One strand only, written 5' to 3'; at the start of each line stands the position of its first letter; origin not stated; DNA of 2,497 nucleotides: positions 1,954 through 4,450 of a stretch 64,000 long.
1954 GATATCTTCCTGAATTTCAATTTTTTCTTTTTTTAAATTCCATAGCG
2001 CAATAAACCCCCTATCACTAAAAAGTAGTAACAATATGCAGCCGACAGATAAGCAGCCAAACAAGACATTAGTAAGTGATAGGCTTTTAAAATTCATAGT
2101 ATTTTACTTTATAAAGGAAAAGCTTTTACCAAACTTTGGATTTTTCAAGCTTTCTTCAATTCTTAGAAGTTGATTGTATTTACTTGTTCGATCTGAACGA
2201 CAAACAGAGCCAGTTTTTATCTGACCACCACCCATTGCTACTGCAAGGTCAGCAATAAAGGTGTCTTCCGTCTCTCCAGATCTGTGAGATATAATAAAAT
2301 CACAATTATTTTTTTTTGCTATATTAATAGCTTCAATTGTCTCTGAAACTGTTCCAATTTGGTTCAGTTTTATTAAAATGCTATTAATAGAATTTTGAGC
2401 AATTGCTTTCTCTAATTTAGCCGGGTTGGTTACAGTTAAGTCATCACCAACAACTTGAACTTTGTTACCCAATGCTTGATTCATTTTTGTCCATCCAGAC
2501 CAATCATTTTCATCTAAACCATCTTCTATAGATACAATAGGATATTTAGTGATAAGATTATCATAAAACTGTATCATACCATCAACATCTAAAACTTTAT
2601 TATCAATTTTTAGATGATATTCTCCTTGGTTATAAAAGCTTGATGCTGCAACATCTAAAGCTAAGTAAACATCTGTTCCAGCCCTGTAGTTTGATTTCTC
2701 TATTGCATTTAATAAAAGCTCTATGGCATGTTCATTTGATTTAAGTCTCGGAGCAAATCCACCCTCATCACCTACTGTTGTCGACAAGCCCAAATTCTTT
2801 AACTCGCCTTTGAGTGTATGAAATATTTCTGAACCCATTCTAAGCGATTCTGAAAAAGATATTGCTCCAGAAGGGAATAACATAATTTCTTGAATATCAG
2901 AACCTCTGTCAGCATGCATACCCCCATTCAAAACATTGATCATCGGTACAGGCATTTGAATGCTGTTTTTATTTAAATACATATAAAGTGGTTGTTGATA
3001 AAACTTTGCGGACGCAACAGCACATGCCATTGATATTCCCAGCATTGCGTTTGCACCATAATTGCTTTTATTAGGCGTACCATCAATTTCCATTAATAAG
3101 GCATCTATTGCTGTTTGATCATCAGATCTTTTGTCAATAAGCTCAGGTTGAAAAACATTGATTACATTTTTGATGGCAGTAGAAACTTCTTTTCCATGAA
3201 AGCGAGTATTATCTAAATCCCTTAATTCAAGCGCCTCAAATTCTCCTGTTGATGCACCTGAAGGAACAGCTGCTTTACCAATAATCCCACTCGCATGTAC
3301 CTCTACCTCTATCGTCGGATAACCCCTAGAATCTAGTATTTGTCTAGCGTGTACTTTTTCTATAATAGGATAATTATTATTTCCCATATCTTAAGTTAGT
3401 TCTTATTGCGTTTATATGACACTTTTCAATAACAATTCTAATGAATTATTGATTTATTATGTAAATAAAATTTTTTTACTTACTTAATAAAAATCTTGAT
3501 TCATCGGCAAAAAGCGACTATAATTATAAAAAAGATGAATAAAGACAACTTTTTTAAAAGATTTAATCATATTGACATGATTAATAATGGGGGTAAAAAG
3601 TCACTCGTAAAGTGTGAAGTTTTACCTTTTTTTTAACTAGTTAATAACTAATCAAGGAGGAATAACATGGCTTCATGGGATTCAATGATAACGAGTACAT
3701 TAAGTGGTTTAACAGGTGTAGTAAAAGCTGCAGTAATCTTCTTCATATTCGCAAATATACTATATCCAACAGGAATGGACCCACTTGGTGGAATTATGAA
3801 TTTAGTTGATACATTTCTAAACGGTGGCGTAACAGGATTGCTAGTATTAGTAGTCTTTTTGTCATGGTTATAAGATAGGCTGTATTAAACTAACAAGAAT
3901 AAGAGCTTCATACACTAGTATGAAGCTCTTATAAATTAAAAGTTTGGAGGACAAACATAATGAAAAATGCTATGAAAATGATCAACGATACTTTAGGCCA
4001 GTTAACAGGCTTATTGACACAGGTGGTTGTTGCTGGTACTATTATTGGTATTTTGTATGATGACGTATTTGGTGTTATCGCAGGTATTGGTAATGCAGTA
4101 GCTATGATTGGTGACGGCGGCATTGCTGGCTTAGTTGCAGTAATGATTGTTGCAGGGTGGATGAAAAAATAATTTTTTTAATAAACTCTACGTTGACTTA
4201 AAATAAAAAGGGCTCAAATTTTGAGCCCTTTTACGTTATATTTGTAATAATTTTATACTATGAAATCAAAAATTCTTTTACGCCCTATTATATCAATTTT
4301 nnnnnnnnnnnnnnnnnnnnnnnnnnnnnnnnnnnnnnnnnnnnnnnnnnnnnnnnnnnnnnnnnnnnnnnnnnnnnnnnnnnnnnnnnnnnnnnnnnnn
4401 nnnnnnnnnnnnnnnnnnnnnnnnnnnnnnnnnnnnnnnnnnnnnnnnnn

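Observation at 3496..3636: Promoter plus ~105-nt leader ending in a strong terminator, with an embedded 33-codon ORF: candidate attenuator, riboswitch or independent sRNA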

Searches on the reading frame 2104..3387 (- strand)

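Call 6: search_protein_families(library=pfam, proteins=[window:2104-3387:-], max_evalue=1)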
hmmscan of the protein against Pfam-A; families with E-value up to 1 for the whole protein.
window:2104-3387:- (427 aa): 4 families
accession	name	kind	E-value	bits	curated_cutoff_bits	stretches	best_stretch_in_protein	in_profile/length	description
PF00113.28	Enolase_C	-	1.4e-114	382.9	21.5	1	144-416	3-283/296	Enolase, C-terminal TIM barrel domain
PF03952.21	Enolase_N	-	3e-52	176.7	35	1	9-138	1-131/131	Enolase, N-terminal domain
PF13378.12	MR_MLE_C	-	0.00024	21.3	29.4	1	263-386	52-172/219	Enolase C-terminal domain-like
PF07476.17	MAAL_C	-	0.0007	19.3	27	1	303-385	133-216/249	Methylaspartate ammonia-lyase C-terminus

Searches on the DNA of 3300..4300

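Call 3: search_rna_families(source=window, start=3300, end=4300, threshold=evalue, max_evalue=10, show_alignments=3)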
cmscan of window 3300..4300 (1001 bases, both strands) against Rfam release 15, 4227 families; matches with E-value up to 10: 24.
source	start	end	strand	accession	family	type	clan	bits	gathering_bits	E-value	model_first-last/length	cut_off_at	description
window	4207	4264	-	RF02844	RefA9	Gene; antisense;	-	27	49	0.097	1-64/64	no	Enterococcus sRNA A9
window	4200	4268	-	RF02551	DapZ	Cis-reg;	-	25.3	56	0.058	1-78/78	no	ABC transporter regulator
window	4205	4261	-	RF02057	STnc40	Gene; sRNA;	-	24.3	45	0.12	1-70/70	no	Salmonella enterica sRNA STnc40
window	4147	4241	+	RF02029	sraA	Gene; sRNA;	-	24.1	56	0.38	1-95/95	no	sraA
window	4197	4269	-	RF04319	BTncRNA_FopS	Gene; sRNA;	-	22.8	56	0.68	1-71/71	no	Bacteroidetes FopS (family of paralogous sRNAs)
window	4123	4232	+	RF00082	SraG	Gene; sRNA;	-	22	50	0.31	1-177/177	no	SraG RNA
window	4198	4266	-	RF02029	sraA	Gene; sRNA;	-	21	56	1.7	1-95/95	no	sraA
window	4193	4237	+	RF02066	STnc320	Gene; sRNA;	-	20.8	50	0.37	1-55/55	no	Salmonella enterica sRNA STnc320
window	4169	4233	+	RF02057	STnc40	Gene; sRNA;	-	20.6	45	0.93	1-70/70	no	Salmonella enterica sRNA STnc40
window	3554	3670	+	RF02526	SSRC34_1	Gene; sRNA;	-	20.6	64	4.1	1-128/128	no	Streptococcus sRNA SSRC34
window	4206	4232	-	RF02629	RmaA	Gene; sRNA;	-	19.7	57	1.2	17-43/113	no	Regulator of motility and amylovoran A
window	4151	4253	+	RF00327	snoZ194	Gene; snRNA; snoRNA; CD-box;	-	19.4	50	3.1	1-108/108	no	Small nucleolar RNA Z194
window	4193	4244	+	RF02625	WsnRNA46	Gene; sRNA;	-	19.2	65.3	0.86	1-151/151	no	Wolbachia sRNA 46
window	4195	4259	-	RF01483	rli56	Cis-reg;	-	19.2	47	2.9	1-100/100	no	Listeria sRNA rli56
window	4154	4189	+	RF03205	mir-1898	Gene; miRNA;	-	18.6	78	2.2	13-49/61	no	mir-1898 microRNA precursor family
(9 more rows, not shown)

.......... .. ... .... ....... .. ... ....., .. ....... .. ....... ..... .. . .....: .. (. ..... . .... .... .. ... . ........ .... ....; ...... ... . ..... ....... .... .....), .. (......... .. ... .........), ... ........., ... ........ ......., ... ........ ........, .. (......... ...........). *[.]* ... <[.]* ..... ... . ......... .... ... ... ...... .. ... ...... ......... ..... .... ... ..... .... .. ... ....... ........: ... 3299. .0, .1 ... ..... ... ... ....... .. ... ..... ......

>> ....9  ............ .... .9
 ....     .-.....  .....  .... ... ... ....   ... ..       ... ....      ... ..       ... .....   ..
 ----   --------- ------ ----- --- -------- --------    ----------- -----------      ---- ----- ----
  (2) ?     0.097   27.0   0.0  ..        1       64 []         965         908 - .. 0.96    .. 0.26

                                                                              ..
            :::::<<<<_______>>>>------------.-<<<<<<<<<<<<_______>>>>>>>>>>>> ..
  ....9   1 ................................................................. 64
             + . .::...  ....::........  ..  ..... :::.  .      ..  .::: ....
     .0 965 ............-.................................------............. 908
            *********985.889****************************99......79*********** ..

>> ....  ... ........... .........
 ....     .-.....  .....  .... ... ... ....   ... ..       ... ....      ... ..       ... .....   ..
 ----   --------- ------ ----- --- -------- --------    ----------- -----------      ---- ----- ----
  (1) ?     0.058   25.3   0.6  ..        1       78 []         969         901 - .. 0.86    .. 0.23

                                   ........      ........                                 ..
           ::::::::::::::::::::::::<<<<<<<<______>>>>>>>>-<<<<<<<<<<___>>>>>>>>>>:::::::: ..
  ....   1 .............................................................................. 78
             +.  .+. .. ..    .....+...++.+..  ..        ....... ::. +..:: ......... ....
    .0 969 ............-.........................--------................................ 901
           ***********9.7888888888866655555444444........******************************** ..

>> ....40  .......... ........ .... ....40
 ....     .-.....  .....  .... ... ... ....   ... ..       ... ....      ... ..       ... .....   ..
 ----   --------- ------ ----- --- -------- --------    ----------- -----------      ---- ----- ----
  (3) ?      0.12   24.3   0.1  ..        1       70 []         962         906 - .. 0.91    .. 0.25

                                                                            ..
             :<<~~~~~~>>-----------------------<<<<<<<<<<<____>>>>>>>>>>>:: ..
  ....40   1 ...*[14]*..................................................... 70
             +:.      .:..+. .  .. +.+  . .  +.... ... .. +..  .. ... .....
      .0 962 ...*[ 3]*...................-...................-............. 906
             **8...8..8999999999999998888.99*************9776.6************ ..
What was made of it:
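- The weak Rfam hits are all sRNA families, but they are far below threshold: 17.8-20.6 bits against gathering scores of 48-64 (call 3).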

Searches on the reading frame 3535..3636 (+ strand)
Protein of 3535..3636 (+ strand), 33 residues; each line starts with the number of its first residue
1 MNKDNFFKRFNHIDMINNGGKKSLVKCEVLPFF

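Call 6: search_protein_families(library=pfam, proteins=[window:3535-3636:+], max_evalue=1)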
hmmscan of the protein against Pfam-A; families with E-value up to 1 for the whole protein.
window:3535-3636:+ (33 aa): 0 families

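Call 7: search_protein_families(library=ncbifam, proteins=[window:3535-3636:+], max_evalue=1)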
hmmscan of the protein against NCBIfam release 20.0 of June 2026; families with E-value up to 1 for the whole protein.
window:3535-3636:+ (33 aa): 0 families

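Call 52: search_protein_families(library=phrogs, proteins=[window:3535-3633:+], max_evalue=1)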
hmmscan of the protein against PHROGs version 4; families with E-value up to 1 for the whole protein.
window:3535-3633:+ (33 aa): 0 families
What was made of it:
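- Tried and rejected: Protein families: Pfam, NCBIfam and PHROGs for the sORF peptide and for genes A and B gave nothing (calls 6, 7, 52).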
